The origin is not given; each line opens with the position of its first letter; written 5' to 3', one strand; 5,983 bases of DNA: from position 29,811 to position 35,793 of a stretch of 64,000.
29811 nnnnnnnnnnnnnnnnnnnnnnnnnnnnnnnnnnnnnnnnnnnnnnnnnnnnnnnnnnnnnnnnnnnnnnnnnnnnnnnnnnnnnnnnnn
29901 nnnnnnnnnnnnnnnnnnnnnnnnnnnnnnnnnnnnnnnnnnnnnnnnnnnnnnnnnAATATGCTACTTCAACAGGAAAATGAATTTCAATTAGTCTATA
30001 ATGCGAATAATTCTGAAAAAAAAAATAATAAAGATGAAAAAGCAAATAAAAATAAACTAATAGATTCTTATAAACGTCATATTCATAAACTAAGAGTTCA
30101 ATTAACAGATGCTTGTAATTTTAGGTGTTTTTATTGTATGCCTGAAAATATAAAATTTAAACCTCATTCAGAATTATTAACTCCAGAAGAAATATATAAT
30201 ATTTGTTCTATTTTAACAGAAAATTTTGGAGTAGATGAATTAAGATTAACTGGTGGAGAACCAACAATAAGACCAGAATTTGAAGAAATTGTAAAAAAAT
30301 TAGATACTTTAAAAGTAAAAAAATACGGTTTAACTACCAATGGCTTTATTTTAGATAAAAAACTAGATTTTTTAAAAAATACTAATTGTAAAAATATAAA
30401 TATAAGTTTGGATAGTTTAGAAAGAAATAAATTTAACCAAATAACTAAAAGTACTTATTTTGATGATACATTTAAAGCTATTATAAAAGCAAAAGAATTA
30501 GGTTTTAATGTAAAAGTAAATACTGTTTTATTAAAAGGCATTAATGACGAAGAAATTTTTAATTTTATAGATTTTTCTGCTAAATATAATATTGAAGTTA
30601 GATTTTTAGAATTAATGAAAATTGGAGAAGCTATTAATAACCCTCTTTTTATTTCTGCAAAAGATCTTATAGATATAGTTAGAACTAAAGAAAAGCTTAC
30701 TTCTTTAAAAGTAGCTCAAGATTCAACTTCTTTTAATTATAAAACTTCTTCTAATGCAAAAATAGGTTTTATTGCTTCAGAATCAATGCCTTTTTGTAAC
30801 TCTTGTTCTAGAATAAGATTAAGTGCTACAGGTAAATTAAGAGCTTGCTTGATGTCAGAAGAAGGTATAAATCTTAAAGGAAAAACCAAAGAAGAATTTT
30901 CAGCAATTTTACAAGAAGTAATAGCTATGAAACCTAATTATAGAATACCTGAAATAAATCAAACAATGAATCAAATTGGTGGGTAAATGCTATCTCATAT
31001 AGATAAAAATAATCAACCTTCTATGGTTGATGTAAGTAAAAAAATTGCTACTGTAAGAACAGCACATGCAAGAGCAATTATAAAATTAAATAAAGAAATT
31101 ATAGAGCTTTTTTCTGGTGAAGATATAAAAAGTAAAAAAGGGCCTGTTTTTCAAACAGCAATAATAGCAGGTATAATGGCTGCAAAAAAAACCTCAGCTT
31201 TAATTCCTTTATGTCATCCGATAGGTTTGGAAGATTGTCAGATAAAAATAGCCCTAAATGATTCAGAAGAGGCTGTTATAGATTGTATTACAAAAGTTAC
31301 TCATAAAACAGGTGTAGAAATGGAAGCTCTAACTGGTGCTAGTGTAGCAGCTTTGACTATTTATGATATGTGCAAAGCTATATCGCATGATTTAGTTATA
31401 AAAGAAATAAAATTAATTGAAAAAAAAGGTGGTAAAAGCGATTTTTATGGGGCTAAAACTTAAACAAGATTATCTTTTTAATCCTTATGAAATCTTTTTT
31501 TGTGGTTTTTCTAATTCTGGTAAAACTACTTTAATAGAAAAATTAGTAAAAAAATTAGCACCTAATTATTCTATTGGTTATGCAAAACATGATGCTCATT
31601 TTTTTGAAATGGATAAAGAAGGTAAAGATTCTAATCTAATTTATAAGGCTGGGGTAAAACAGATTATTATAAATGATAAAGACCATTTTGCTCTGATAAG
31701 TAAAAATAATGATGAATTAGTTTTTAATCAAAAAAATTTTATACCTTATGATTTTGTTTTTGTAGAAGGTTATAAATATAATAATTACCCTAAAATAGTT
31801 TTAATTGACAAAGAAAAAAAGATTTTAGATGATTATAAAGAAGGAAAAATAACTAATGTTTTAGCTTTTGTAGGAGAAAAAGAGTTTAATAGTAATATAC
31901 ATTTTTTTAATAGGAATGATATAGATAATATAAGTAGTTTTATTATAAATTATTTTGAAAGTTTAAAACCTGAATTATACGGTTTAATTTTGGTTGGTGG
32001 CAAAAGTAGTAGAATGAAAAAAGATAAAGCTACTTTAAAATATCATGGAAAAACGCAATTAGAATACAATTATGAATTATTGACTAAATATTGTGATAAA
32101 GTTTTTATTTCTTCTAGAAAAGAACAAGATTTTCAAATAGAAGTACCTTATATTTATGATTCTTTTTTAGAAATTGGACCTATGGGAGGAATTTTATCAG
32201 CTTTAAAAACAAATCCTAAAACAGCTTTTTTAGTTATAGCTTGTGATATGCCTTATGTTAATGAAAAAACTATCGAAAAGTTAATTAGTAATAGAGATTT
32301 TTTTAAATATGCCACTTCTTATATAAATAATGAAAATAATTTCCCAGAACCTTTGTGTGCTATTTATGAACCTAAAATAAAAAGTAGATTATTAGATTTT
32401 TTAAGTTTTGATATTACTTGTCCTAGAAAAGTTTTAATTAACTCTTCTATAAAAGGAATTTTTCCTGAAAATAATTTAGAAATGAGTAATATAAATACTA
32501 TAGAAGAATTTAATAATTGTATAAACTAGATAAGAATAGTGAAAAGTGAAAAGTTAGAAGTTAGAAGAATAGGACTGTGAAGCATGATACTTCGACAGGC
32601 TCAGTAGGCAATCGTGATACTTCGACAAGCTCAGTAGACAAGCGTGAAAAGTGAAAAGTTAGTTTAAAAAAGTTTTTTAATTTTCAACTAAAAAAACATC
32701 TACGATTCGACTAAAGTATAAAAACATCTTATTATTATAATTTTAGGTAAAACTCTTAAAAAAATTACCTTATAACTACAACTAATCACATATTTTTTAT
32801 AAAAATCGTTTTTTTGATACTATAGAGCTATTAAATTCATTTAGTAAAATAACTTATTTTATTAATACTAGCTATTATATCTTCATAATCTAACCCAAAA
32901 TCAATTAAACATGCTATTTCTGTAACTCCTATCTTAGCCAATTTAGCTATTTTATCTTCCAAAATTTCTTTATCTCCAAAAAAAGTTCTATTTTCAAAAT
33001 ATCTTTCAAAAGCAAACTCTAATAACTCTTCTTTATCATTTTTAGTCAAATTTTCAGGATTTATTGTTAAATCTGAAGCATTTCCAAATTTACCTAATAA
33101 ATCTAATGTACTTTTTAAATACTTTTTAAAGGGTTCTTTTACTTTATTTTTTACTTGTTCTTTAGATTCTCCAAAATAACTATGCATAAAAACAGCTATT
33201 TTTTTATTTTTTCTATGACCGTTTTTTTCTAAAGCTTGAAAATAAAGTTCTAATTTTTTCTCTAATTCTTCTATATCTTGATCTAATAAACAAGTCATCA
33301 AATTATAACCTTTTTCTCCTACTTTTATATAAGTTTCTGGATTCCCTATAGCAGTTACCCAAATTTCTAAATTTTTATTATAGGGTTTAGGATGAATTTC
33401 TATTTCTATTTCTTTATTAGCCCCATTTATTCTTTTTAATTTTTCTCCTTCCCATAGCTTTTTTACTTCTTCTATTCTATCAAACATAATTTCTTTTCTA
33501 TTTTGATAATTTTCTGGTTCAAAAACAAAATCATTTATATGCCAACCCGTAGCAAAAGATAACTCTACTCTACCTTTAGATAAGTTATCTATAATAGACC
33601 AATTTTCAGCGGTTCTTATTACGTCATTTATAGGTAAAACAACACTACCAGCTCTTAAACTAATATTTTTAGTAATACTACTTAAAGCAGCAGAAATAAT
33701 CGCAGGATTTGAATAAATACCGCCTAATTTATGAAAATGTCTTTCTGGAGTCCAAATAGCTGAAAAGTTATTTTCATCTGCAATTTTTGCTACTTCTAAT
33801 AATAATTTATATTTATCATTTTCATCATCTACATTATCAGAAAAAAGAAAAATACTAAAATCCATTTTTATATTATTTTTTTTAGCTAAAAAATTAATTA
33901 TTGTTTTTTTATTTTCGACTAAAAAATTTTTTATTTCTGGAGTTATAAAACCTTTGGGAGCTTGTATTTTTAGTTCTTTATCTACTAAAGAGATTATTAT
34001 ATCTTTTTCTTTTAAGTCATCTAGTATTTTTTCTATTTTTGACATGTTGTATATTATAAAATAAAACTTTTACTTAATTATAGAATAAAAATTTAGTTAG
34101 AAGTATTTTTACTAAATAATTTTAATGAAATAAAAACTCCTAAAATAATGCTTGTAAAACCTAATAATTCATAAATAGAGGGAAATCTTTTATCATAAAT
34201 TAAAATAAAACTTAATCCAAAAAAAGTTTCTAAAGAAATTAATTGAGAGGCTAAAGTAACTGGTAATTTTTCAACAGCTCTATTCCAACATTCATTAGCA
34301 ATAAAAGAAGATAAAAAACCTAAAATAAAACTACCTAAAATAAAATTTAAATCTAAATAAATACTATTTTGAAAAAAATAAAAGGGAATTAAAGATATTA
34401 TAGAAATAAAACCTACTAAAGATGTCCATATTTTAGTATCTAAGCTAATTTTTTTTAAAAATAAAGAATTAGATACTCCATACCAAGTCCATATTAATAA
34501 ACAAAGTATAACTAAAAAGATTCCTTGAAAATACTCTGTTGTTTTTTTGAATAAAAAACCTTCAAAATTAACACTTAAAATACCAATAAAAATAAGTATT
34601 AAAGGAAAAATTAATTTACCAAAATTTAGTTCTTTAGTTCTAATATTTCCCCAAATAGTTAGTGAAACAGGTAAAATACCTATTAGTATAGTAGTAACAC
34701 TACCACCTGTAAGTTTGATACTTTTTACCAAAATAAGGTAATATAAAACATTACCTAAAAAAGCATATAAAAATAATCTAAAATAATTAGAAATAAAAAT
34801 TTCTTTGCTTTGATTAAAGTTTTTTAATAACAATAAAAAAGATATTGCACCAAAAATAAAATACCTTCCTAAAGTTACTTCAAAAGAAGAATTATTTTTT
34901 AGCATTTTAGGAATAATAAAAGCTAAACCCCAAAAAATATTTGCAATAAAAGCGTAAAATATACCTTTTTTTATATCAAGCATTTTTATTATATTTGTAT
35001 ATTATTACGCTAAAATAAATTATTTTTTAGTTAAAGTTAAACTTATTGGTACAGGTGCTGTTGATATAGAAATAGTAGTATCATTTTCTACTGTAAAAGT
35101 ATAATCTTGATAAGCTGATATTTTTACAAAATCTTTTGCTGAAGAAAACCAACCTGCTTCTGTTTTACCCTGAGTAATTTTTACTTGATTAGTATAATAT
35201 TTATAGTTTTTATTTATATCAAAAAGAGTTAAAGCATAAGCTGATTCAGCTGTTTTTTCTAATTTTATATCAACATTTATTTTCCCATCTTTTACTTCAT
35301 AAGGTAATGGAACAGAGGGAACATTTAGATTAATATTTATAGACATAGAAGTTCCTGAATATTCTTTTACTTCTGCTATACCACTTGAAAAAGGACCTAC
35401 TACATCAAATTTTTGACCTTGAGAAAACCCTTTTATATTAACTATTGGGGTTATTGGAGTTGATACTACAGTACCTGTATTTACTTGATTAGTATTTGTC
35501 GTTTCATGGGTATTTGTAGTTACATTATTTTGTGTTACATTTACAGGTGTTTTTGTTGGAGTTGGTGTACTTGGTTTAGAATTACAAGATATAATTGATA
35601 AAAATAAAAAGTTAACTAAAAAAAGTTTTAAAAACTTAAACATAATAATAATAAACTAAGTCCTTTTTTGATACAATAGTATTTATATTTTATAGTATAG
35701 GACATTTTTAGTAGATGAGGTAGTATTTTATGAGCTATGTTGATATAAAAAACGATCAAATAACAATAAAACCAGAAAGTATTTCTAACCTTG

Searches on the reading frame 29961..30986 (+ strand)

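Call 56: search_protein_families(library=pfam, proteins=[window:29961-30986:+], max_evalue=0.00001)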
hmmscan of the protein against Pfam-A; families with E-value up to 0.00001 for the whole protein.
window:29961-30986:+ (341 aa): 3 families
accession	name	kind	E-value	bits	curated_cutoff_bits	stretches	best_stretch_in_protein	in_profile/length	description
PF04055.27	Radical_SAM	-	1e-34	120.5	29.5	1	47-205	2-165/166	Radical SAM superfamily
PF06463.18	Mob_synth_C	-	2.7e-24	86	37.4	1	211-325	1-123/128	Molybdenum Cofactor Synthesis C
PF13353.11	Fer4_12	-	9.5e-08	32.9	22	1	50-152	13-115/137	4Fe-4S single cluster domain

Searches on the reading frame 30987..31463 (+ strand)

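Call 56: search_protein_families(library=pfam, proteins=[window:30987-31463:+], max_evalue=0.00001)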
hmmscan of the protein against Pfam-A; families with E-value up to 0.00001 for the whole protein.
window:30987-31463:+ (158 aa): 1 family
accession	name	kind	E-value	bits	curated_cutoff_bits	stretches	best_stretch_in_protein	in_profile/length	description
PF01967.27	MoaC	-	8.3e-50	168.8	27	1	13-149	1-136/136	MoaC family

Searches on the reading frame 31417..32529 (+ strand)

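Call 56: search_protein_families(library=pfam, proteins=[window:31417-32529:+], max_evalue=0.00001)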
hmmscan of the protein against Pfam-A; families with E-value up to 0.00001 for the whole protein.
window:31417-32529:+ (370 aa): 2 families
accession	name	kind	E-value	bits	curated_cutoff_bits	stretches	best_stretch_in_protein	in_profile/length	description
PF12804.13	NTP_transf_3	-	1.8e-29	103.4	27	1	189-326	1-142/160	MobA-like NTP transferase domain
PF03205.20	MobB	-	7.6e-28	97.5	26.6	1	27-151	3-130/133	Molybdopterin guanine dinucleotide synthesis protein B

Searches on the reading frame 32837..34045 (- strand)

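Call 7: search_protein_families(library=ncbifam, proteins=[window:32837-34045:-])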
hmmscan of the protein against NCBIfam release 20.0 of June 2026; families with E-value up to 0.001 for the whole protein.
window:32837-34045:- (402 aa): 16 families
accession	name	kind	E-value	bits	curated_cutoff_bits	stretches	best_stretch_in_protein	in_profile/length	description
TIGR04020.1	seco_metab_LLM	subfamily_domain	1.8e-131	438.3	244.45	1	63-398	1-338/341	MupA/Atu3671 family FMN-dependent luciferase-like monooxygenase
TIGR03858.1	LLM_2I7G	subfamily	1.1e-26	93.6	462.25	1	74-309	20-255/337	Atu2307/SP_0267 family LLM class monooxygenase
TIGR04027.1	LLM_KPN_01858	hypoth_equivalog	6.5e-22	77.9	412.9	1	74-250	14-182/326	putative FMN-dependent luciferase-like monooxygenase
NF052254.1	luciferase_Alph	exception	8.2e-20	71.3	600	1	61-315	1-251/354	luciferase subunit alpha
TIGR03619.1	F420_Rv2161c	subfamily_domain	8.2e-19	68.2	166.9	1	84-303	2-233/247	TIGR03619 family F420-dependent LLM class oxidoreductase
TIGR03571.1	lucif_BA3436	subfamily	8.2e-15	54.8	303.9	1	76-234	27-190/304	TIGR03571 family LLM class oxidoreductase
TIGR04036.1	LLM_CE1758_fam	subfamily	2.8e-12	46.1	479.1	1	72-293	20-243/355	CE1758 family FMN-dependent luciferase-like monooxygenase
TIGR03558.1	oxido_grp_1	subfamily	1e-09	38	166.95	1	81-370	21-295/325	MsnO8 family LLM class oxidoreductase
NF002619.0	PRK02271.1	equivalog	5.7e-09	35.7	276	1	76-396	10-322/329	5,10-methylenetetrahydromethanopterin reductase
NF052255.1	luciferase_Beta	exception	6.2e-09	35.4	500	1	63-184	3-127/325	luciferase subunit beta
TIGR03560.1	F420_Rv1855c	subfamily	3.5e-08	33.5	231.4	1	75-279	8-219/227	TIGR03560 family F420-dependent LLM class oxidoreductase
TIGR04021.1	LLM_DMSO2_sfnG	equivalog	2.8e-06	26.9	382.95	1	80-374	28-320/350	dimethylsulfone monooxygenase SfnG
TIGR03555.1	F420_mer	equivalog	3.9e-06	26.5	348.7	1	76-393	8-318/325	5,10-methylenetetrahydromethanopterin reductase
NF041803.1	NRPS_SolG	exception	1.3e-05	23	2200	1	1-69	1-69/1163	solanimycin non-ribosomal peptide synthetase SolG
NF007802.0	PRK10508.1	equivalog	7.1e-05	22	540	1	76-164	23-110/335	luciferase-like monooxygenase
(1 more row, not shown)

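Call 8: search_protein_families(library=pfam, proteins=[window:32837-34045:-])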
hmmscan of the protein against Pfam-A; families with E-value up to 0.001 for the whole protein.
window:32837-34045:- (402 aa): 2 families
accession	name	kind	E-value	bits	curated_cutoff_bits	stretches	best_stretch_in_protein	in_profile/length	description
PF00296.26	Bac_luciferase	-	5.8e-34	118.3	27.9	1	61-375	1-313/314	Luciferase-like monooxygenase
PF18563.6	TubC_N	-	2e-11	44.3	26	1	4-53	1-50/52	TubC N-terminal docking domain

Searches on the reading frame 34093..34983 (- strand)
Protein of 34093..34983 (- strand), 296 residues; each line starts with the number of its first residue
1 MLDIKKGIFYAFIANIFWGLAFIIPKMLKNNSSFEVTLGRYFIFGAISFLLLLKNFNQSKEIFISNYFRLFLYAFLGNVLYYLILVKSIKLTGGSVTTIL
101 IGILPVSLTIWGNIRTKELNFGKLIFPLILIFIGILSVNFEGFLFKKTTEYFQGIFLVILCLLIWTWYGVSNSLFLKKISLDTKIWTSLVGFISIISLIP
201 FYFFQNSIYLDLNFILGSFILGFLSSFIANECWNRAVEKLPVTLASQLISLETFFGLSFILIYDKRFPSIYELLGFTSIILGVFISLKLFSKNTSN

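Call 7: search_protein_families(library=ncbifam, proteins=[window:34093-34983:-])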
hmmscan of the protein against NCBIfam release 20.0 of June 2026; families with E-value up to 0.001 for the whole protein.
window:34093-34983:- (296 aa): 1 family
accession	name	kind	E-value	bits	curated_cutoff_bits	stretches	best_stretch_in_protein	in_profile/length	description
TIGR00950.1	2A78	equivalog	5.8e-13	48.9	230.2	1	18-283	1-263/264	carboxylate/amino acid/amine transporter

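Call 8: search_protein_families(library=pfam, proteins=[window:34093-34983:-])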
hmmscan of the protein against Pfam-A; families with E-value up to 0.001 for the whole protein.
window:34093-34983:- (296 aa): 1 family
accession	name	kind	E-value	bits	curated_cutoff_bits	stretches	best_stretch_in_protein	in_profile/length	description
PF00892.27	EamA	-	1.2e-22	81.1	28.2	2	6-139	2-134/135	EamA-like transporter family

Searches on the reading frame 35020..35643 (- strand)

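Call 7: search_protein_families(library=ncbifam, proteins=[window:35020-35643:-])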
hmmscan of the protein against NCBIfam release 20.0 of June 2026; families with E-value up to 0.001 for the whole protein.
window:35020-35643:- (207 aa): 0 families

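Call 8: search_protein_families(library=pfam, proteins=[window:35020-35643:-])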
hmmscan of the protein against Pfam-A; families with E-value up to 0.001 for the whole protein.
window:35020-35643:- (207 aa): 0 families

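Call 58: search_protein_families(library=pfam, proteins=[window:35020-35643:-], max_evalue=1)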
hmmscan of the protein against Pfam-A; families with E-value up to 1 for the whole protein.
window:35020-35643:- (207 aa): 4 families
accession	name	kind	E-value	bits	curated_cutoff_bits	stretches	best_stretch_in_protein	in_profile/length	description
PF10913.13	DUF2706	-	0.011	16.1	25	0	1-34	1-32/59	Protein of unknown function (DUF2706)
PF14903.11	WG_beta_rep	-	0.089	13.3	25.6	1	78-94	15-31/35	WG containing repeat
PF18692.7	DUF5640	-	0.29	11.5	28.5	0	112-139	35-62/85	Family of unknown function (DUF5640)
PF13267.11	DUF4058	-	0.3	10.9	25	1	102-165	192-250/254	Protein of unknown function (DUF4058)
